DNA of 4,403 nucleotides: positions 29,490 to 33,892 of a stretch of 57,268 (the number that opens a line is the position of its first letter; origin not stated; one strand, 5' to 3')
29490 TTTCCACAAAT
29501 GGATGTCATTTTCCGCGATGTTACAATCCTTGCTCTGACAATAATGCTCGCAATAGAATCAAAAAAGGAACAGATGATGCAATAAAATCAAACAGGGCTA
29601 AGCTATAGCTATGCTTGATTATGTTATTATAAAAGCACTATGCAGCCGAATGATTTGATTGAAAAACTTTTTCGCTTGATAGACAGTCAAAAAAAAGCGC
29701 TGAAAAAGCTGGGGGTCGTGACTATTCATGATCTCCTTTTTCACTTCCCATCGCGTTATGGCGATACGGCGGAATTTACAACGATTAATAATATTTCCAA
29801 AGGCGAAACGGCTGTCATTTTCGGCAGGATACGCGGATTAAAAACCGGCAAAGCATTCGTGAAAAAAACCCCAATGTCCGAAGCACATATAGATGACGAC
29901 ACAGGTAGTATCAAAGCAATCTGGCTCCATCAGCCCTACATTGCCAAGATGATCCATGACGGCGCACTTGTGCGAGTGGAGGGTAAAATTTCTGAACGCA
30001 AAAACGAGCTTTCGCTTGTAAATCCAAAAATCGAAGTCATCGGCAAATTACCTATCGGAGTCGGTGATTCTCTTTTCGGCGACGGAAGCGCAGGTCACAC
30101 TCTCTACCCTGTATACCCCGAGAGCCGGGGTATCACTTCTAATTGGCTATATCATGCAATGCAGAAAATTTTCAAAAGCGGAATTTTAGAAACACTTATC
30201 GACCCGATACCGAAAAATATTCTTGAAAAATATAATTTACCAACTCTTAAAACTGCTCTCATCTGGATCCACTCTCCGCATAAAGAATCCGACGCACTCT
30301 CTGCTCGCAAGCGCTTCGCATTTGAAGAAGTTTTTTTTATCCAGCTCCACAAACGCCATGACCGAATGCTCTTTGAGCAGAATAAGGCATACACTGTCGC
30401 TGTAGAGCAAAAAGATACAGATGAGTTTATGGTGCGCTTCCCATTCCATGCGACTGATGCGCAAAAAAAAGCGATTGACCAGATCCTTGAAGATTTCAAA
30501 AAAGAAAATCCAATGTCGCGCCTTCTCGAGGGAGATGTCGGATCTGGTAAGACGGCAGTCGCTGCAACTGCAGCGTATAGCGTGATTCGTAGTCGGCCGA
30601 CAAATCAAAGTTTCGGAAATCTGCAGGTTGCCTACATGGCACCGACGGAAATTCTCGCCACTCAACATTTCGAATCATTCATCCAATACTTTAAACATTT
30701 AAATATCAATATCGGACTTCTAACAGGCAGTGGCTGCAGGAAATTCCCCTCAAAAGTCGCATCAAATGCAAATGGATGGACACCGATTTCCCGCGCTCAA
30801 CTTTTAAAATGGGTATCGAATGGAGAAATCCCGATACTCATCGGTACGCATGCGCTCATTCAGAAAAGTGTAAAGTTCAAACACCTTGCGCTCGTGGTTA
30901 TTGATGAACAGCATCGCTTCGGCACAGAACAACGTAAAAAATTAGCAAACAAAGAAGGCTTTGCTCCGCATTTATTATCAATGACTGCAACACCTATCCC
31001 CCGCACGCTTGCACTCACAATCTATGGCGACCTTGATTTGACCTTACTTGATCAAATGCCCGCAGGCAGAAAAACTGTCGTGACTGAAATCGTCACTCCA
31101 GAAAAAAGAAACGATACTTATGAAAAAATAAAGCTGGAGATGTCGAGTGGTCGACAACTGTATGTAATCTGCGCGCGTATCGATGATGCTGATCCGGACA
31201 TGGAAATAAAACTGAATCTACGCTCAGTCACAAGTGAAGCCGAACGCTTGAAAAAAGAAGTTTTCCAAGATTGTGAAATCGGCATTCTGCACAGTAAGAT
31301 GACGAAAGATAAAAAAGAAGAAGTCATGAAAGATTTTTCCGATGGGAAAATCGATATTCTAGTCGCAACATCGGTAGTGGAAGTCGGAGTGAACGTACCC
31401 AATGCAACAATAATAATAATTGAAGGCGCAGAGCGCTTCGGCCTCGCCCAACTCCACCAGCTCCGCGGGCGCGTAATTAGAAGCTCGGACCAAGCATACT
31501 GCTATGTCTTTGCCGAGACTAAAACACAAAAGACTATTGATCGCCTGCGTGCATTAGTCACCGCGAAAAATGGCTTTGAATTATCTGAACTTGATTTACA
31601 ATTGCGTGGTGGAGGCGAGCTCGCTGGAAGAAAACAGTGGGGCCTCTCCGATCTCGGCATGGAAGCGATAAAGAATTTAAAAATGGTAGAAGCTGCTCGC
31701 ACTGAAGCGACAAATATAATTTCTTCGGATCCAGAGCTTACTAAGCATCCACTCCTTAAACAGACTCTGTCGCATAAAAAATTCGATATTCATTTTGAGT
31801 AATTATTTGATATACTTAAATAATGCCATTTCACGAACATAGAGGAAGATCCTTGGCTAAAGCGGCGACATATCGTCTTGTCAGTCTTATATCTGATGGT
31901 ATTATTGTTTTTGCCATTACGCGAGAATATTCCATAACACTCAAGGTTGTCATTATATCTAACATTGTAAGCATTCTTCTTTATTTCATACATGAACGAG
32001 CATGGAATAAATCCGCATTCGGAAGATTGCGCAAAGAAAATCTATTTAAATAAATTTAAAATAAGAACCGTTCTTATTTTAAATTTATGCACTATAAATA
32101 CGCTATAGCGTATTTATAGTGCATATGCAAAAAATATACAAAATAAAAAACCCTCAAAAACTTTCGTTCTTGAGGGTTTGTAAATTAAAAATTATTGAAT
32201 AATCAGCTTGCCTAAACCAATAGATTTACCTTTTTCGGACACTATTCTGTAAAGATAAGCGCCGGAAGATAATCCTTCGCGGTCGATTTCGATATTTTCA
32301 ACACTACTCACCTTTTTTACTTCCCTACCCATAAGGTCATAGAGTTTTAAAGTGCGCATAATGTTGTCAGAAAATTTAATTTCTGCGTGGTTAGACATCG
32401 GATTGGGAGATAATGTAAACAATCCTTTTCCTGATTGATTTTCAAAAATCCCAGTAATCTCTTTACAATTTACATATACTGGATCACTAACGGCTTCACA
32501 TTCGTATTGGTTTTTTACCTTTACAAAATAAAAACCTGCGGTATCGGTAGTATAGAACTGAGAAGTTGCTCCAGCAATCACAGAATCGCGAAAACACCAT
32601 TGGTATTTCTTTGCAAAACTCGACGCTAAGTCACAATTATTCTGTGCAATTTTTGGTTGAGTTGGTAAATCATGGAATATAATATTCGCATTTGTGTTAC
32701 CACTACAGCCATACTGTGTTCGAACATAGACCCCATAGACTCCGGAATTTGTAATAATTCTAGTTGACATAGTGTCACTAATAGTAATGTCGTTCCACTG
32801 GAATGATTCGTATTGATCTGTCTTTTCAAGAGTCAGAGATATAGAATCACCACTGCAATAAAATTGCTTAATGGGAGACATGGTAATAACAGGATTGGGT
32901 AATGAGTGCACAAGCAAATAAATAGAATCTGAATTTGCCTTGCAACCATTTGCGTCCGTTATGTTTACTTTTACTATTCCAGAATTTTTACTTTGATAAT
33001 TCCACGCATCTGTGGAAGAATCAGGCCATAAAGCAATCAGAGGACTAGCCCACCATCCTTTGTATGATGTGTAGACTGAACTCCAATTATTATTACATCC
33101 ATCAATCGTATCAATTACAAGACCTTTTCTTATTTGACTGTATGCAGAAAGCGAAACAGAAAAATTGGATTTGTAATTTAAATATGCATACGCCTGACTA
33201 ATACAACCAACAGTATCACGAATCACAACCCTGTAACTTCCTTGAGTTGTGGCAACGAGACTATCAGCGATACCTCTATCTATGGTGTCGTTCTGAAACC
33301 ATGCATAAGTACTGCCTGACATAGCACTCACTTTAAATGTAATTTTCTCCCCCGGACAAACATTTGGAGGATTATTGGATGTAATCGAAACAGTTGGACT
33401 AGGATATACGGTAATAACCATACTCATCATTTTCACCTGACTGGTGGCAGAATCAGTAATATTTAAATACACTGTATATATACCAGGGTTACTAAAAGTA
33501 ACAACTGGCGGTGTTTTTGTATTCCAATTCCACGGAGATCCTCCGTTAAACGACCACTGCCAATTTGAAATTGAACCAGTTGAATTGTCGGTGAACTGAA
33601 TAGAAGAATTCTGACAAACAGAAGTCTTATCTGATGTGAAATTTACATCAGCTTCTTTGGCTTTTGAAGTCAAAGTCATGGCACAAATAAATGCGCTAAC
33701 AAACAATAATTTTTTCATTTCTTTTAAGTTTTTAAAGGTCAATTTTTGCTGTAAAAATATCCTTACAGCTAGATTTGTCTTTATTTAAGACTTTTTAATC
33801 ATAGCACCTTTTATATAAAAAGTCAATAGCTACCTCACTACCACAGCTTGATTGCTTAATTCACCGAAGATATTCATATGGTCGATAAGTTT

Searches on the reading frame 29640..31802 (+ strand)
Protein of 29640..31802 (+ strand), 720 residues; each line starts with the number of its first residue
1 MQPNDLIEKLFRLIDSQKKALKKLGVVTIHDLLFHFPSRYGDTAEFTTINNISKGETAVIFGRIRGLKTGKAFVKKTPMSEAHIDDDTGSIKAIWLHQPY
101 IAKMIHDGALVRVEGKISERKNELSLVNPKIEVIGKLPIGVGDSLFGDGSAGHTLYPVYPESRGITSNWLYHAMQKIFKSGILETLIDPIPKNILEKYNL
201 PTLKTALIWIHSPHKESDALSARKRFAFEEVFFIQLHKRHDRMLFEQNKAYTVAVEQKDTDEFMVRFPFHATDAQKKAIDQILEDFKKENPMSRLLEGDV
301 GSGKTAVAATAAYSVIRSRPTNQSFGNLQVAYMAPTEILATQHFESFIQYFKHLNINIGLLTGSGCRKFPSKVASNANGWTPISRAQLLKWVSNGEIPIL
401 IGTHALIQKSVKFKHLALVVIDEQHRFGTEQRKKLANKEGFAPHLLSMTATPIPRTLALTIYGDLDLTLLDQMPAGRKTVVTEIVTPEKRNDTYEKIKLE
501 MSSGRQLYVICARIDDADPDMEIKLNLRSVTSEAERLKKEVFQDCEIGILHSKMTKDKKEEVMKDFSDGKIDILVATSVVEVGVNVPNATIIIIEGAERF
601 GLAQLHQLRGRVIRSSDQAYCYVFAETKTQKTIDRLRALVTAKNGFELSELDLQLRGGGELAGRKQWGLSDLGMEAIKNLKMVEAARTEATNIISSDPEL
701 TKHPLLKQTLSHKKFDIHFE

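Call 17: search_protein_families(library=pfam, proteins=[window:29640-31802:+], max_evalue=0.00001)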
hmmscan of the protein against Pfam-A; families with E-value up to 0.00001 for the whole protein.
window:29640-31802:+ (720 aa): 6 families
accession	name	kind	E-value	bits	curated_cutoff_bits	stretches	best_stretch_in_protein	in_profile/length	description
PF00270.35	DEAD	-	2e-23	83.4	26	1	272-457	1-164/167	DEAD/DEAH box helicase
PF00271.37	Helicase_C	-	1.6e-19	70.6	23.5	1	500-615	11-109/110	Helicase conserved C-terminal domain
PF04851.21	ResIII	-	5.5e-14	52.8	22.5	1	272-452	5-162/164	Type III restriction enzyme, res subunit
PF17191.10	RecG_wedge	-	8.2e-14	51.9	23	1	15-168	10-149/162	RecG wedge domain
PF01336.31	tRNA_anti-codon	-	4.4e-09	36.6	27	1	60-134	3-75/75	OB-fold nucleic acid binding domain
PF19833.4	RecG_dom3_C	-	1.3e-08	35.2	26.8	1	644-702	3-63/87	ATP-dependent DNA helicase RecG, domain 3, C-terminal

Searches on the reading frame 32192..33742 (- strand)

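Call 17: search_protein_families(library=pfam, proteins=[window:32192-33742:-], max_evalue=0.00001)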
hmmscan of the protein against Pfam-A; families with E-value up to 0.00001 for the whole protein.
window:32192-33742:- (516 aa): 3 families
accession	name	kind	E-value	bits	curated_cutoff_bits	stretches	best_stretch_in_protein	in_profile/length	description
PF18911.6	PKD_4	-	1.3e-09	38.4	27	1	41-110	13-83/85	PKD domain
PF18962.6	Por_Secre_tail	-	1.5e-08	35.2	27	1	446-515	3-75/75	Secretion system C-terminal sorting domain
PF00801.26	PKD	-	3.1e-07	30.7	23.5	1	34-101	3-71/80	PKD domain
